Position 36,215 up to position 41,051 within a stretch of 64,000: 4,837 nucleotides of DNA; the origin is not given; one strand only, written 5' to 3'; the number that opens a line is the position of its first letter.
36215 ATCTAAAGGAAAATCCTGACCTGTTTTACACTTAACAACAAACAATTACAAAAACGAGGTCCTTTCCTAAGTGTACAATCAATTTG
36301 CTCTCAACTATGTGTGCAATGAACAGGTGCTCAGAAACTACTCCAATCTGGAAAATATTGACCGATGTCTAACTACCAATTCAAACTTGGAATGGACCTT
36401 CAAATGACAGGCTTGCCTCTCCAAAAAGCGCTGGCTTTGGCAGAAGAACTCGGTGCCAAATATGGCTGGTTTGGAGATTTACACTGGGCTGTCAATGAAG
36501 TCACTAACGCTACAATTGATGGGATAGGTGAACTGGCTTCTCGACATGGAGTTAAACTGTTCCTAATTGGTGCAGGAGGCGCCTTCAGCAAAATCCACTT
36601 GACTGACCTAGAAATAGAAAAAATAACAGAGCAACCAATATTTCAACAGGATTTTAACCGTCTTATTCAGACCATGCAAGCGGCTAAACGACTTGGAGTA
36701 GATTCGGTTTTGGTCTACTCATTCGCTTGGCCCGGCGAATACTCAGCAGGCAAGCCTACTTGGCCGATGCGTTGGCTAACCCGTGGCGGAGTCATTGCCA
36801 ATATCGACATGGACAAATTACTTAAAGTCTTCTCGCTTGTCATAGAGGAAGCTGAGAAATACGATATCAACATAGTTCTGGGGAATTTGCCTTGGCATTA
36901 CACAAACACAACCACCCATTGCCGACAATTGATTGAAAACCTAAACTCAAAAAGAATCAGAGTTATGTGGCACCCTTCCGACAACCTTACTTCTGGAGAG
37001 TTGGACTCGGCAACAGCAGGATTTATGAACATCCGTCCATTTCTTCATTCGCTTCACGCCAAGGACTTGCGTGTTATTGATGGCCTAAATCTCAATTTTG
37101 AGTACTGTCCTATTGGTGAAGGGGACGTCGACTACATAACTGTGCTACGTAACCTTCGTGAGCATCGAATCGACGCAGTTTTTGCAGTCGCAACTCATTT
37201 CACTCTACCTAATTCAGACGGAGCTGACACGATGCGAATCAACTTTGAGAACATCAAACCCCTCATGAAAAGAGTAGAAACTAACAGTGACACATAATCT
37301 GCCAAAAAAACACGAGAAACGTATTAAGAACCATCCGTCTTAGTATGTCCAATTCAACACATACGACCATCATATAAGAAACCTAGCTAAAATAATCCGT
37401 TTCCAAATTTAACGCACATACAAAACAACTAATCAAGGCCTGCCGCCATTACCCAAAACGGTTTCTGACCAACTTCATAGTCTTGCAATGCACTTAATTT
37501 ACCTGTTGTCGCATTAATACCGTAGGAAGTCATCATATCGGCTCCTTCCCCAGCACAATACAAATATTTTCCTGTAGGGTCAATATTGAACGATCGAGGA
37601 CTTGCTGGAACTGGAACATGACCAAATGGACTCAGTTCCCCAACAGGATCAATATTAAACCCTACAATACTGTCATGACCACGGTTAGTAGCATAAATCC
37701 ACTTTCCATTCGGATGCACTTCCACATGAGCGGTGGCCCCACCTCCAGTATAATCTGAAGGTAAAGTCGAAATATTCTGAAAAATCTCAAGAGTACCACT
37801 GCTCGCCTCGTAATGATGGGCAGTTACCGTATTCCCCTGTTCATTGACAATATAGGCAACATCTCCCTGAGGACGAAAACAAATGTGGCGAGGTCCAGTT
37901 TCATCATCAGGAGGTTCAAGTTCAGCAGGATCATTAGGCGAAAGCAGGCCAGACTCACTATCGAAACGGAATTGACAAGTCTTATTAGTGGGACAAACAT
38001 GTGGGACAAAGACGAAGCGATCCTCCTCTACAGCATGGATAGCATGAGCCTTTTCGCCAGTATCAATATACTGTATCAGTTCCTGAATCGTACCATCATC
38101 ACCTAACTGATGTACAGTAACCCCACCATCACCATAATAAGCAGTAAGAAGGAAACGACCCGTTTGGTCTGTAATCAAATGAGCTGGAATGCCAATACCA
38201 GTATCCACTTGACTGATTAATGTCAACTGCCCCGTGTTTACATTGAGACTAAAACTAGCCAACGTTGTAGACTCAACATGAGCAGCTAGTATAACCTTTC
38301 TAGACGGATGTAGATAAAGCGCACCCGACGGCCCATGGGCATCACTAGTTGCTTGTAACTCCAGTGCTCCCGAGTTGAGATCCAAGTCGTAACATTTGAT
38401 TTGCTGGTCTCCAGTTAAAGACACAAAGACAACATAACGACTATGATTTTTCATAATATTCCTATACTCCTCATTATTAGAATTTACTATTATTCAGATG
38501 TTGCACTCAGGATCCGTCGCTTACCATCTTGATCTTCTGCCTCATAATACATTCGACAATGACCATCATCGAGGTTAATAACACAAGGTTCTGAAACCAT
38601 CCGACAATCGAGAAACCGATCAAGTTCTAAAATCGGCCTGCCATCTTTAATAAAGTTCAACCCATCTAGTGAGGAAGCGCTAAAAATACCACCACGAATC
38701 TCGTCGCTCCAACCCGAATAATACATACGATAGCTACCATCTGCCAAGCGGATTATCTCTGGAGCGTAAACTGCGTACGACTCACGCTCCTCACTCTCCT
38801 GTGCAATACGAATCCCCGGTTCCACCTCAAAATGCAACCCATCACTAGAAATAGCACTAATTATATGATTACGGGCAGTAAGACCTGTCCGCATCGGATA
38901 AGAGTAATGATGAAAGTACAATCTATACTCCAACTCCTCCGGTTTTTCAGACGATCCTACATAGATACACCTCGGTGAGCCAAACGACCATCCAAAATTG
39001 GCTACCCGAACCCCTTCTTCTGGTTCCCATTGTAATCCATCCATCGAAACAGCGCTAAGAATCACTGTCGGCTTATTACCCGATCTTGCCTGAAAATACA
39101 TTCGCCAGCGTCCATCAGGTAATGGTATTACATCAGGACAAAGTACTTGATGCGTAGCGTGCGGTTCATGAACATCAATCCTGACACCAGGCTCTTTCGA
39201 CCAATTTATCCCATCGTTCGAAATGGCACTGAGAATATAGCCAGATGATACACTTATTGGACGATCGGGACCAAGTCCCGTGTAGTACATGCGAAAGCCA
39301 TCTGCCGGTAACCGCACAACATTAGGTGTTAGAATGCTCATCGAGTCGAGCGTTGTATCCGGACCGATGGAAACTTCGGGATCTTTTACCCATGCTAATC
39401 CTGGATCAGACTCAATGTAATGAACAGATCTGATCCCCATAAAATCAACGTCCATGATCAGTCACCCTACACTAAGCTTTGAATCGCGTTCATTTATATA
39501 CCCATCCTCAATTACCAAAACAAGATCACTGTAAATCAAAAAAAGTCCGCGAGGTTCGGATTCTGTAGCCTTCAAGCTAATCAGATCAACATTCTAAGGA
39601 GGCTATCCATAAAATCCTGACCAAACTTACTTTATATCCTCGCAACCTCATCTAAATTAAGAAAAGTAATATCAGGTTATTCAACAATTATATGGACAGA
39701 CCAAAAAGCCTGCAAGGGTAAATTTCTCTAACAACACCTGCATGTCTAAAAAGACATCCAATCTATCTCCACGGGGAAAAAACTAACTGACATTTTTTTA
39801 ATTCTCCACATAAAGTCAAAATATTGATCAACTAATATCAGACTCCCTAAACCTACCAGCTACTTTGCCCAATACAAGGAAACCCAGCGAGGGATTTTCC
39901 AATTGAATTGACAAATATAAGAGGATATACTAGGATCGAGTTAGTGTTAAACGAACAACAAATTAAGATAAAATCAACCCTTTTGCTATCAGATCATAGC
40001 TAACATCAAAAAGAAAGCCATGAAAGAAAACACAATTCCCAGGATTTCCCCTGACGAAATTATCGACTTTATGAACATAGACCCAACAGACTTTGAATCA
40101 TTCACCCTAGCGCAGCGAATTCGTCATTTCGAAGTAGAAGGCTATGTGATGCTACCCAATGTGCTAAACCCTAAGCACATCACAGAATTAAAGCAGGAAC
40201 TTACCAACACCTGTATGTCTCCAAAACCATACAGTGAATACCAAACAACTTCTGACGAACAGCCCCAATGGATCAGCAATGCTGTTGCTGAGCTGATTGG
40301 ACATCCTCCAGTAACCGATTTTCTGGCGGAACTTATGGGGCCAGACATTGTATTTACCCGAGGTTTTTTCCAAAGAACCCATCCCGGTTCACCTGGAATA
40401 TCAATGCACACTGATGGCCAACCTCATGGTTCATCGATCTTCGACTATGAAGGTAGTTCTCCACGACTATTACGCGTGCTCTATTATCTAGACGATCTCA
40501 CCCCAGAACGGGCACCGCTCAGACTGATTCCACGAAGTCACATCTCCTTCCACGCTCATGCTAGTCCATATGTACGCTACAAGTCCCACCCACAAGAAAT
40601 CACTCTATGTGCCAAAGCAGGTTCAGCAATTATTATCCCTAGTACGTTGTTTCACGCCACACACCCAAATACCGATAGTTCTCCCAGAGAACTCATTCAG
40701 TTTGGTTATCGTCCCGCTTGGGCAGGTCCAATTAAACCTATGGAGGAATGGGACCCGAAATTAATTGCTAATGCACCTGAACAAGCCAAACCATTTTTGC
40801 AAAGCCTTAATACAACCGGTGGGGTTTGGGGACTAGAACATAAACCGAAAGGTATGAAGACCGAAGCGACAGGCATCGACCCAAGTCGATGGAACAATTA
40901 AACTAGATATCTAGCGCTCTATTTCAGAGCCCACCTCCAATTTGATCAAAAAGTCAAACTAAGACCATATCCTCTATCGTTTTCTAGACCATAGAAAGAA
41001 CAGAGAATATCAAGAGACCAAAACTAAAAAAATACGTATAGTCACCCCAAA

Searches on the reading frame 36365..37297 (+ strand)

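Call 36: search_protein_families(library=pfam, proteins=[window:36365-37297:+], max_evalue=0.00001)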
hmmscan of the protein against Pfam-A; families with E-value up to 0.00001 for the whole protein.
window:36365-37297:+ (310 aa): 1 family
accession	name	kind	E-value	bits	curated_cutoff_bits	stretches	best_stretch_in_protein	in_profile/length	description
PF01261.30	AP_endonuc_2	-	1.5e-17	64.6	31.1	1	24-277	2-229/249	Xylose isomerase-like TIM barrel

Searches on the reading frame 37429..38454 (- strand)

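Call 36: search_protein_families(library=pfam, proteins=[window:37429-38454:-], max_evalue=0.00001)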
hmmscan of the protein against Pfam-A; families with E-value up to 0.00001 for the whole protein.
window:37429-38454:- (341 aa): 1 family
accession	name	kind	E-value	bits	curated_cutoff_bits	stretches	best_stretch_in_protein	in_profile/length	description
PF10282.15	Lactonase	-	2.4e-65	221.5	21.7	1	15-336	11-343/344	Lactonase, 7-bladed beta-propeller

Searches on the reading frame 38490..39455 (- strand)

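Call 36: search_protein_families(library=pfam, proteins=[window:38490-39455:-], max_evalue=0.00001)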
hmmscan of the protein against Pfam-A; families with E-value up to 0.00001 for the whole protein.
window:38490-39455:- (321 aa): 1 family
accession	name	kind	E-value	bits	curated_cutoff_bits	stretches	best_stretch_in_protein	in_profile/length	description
PF00251.26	Glyco_hydro_32N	-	2.2e-07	31.2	22.1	0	24-148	52-174/307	Glycosyl hydrolases family 32 N-terminal domain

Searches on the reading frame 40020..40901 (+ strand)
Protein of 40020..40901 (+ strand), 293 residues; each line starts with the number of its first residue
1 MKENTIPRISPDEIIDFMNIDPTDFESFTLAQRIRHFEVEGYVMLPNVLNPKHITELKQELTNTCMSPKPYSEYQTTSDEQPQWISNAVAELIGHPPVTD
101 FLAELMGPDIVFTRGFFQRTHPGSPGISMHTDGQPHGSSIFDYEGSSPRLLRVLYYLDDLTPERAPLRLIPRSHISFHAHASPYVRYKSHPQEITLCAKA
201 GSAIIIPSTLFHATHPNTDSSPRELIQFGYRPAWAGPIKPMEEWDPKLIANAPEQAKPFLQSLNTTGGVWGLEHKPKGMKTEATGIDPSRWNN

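Call 36: search_protein_families(library=pfam, proteins=[window:40020-40901:+], max_evalue=0.00001)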
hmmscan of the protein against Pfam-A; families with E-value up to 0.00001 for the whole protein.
window:40020-40901:+ (293 aa): 1 family
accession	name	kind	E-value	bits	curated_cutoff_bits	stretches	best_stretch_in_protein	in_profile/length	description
PF05721.19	PhyH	-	6.6e-16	59.7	22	1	37-223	1-211/213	Phytanoyl-CoA dioxygenase (PhyH)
